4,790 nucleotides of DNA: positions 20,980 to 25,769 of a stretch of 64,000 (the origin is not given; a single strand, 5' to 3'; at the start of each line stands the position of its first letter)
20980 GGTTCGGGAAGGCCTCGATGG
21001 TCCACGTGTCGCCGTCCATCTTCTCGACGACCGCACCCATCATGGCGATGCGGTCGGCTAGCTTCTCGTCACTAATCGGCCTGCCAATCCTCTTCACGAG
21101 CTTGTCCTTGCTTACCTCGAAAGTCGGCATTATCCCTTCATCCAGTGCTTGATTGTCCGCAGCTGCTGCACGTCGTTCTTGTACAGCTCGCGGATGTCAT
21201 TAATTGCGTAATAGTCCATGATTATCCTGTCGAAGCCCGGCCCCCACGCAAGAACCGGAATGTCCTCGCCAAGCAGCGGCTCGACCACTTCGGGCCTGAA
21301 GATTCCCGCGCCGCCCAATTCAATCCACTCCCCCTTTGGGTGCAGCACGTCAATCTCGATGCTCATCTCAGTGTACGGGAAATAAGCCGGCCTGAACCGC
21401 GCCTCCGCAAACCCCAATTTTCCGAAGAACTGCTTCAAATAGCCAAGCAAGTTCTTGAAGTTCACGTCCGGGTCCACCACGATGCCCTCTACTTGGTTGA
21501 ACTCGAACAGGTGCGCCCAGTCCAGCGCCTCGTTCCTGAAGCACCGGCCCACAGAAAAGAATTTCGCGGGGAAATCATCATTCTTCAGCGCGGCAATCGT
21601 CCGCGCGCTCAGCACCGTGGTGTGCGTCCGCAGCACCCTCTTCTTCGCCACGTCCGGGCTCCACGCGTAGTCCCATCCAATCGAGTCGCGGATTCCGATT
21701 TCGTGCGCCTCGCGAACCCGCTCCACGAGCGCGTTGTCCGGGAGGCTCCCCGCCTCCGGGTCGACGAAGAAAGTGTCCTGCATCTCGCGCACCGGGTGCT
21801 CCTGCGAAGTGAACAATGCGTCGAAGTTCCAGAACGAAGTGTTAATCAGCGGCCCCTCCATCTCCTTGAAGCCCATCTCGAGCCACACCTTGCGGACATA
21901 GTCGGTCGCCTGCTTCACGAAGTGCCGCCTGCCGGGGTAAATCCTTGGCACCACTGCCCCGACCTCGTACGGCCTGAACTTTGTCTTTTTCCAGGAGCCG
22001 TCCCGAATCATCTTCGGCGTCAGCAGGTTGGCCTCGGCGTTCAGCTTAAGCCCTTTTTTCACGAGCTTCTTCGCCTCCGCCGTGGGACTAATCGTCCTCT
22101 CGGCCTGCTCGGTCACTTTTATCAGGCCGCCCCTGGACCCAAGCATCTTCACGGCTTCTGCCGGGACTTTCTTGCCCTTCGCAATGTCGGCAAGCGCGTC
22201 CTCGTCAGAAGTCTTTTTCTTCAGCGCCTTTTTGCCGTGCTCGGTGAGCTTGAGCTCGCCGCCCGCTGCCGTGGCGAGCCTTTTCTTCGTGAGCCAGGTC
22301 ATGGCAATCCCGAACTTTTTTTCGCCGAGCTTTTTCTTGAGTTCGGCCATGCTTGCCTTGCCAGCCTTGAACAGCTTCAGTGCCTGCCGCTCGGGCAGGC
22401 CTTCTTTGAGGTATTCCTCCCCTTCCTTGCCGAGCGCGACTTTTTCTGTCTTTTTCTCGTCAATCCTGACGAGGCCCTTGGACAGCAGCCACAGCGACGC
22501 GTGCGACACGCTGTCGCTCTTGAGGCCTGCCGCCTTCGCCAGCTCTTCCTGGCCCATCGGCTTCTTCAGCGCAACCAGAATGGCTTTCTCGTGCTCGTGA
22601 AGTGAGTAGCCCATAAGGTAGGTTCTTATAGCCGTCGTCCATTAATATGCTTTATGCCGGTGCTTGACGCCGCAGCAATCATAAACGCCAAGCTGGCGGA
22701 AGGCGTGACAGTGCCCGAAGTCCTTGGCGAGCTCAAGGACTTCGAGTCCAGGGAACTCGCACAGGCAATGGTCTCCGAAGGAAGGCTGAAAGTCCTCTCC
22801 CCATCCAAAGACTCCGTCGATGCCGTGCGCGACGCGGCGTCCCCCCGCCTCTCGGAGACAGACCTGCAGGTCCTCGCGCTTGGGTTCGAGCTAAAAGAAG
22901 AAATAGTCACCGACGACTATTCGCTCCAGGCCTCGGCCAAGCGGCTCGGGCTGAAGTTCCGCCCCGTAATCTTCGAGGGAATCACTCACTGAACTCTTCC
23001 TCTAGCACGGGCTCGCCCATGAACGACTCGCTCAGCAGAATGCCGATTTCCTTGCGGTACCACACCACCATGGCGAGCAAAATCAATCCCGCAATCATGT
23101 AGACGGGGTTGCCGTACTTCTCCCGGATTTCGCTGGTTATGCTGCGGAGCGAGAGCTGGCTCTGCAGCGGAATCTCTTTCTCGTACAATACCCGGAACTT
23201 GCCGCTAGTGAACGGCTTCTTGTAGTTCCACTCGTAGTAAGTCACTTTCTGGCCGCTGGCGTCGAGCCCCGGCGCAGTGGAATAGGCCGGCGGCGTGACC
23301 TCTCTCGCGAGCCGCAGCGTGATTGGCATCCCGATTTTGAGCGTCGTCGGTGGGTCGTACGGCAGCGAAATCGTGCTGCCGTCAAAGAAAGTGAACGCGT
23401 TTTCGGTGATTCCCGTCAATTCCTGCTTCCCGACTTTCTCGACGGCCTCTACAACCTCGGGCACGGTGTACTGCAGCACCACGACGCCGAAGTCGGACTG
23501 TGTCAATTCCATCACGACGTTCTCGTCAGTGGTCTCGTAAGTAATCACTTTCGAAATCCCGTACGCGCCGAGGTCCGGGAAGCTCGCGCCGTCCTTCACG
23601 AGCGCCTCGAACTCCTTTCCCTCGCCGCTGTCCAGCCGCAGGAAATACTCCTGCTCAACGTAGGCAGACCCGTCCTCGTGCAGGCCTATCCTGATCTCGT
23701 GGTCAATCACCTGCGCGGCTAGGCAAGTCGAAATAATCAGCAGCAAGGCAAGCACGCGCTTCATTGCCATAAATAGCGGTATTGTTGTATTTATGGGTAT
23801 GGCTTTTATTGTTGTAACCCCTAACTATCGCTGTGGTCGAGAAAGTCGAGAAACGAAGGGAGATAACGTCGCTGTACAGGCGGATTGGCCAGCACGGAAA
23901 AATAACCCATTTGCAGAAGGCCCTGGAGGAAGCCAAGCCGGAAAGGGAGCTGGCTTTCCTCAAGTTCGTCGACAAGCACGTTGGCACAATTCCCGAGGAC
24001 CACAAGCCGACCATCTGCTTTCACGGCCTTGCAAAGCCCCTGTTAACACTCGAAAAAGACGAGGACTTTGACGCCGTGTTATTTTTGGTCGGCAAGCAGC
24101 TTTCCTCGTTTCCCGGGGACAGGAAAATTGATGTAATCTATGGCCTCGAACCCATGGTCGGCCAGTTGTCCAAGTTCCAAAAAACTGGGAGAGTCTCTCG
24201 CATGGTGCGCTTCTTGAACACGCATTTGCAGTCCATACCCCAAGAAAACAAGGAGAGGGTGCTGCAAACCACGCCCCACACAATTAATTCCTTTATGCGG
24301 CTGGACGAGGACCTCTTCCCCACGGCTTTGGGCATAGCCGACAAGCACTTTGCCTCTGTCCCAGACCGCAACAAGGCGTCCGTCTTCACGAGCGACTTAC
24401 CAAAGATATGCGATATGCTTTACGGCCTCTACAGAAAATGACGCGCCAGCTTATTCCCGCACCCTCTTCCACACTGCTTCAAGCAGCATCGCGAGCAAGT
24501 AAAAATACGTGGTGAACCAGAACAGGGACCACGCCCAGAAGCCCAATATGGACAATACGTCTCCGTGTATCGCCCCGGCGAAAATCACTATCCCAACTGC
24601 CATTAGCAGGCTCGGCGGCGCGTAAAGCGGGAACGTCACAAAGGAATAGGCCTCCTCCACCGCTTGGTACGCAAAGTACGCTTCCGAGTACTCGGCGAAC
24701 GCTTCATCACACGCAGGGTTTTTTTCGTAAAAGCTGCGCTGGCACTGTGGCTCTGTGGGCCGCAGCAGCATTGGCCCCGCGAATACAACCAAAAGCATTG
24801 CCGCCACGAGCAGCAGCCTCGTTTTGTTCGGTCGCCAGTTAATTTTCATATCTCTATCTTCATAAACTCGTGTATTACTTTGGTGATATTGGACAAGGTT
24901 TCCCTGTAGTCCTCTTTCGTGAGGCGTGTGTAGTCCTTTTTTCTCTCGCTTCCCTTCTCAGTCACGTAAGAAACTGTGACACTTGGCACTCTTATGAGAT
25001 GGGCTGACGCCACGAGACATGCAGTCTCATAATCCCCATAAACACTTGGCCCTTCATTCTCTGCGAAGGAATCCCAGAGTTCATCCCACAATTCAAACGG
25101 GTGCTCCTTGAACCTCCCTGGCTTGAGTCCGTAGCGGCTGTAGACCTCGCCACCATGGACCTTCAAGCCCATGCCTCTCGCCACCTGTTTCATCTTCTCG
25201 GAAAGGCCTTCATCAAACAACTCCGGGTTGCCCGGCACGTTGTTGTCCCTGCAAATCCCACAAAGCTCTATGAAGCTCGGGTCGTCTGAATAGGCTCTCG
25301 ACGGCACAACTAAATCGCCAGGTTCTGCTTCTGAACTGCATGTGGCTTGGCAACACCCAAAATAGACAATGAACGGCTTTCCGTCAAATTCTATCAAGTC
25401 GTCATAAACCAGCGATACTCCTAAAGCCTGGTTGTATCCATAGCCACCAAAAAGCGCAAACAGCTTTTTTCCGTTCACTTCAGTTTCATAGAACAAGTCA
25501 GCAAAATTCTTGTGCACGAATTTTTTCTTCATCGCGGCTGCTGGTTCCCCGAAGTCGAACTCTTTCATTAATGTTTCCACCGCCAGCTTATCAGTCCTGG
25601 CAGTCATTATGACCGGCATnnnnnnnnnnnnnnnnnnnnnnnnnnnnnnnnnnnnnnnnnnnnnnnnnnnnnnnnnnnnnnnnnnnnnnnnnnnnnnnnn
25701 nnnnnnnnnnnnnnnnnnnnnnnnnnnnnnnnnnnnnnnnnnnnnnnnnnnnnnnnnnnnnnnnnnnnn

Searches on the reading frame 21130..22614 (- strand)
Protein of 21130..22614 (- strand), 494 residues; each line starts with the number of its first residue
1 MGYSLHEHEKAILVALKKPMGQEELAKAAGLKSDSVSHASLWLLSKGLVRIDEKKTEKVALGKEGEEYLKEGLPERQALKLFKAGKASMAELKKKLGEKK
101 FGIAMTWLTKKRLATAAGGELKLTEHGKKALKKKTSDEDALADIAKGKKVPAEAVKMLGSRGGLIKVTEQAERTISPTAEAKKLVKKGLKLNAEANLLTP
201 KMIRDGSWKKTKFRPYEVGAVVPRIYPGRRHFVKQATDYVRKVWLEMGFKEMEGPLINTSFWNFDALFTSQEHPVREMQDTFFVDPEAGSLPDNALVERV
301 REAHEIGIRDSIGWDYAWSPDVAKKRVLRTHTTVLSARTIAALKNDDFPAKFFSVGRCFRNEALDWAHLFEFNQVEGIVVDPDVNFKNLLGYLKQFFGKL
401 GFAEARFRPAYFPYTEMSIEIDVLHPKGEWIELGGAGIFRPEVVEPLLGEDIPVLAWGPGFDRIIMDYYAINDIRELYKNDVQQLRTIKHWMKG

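Call 5: search_protein_families(library=pfam, max_evalue=0.001, proteins=[window:21130-22614:-])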
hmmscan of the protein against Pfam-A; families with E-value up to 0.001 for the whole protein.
window:21130-22614:- (494 aa): 2 families
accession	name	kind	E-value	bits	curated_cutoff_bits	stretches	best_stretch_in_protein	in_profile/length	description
PF01409.25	tRNA-synt_2d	-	2.8e-80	269.8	19.8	1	216-487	2-245/246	tRNA synthetases class II core domain (F)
PF00152.25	tRNA-synt_2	-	0.00019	21.1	25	0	351-376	93-118/308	tRNA synthetases class II (D, K and N)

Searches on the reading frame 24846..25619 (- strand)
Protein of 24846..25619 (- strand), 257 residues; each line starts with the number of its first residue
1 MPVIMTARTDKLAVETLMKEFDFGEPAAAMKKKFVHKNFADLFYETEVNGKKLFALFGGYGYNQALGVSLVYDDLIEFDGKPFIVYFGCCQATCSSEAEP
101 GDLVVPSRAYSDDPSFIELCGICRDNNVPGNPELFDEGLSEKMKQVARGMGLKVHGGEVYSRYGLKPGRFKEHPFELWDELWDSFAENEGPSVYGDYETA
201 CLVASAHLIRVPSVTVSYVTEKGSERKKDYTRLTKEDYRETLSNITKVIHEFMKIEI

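Call 5: search_protein_families(library=pfam, max_evalue=0.001, proteins=[window:24846-25619:-])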
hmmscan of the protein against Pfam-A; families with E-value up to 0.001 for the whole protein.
window:24846-25619:- (257 aa): 1 family
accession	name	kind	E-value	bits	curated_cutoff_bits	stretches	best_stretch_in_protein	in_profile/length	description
PF01048.26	PNP_UDP_1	-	1.4e-07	31.6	25.1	1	35-252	26-231/233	Phosphorylase superfamily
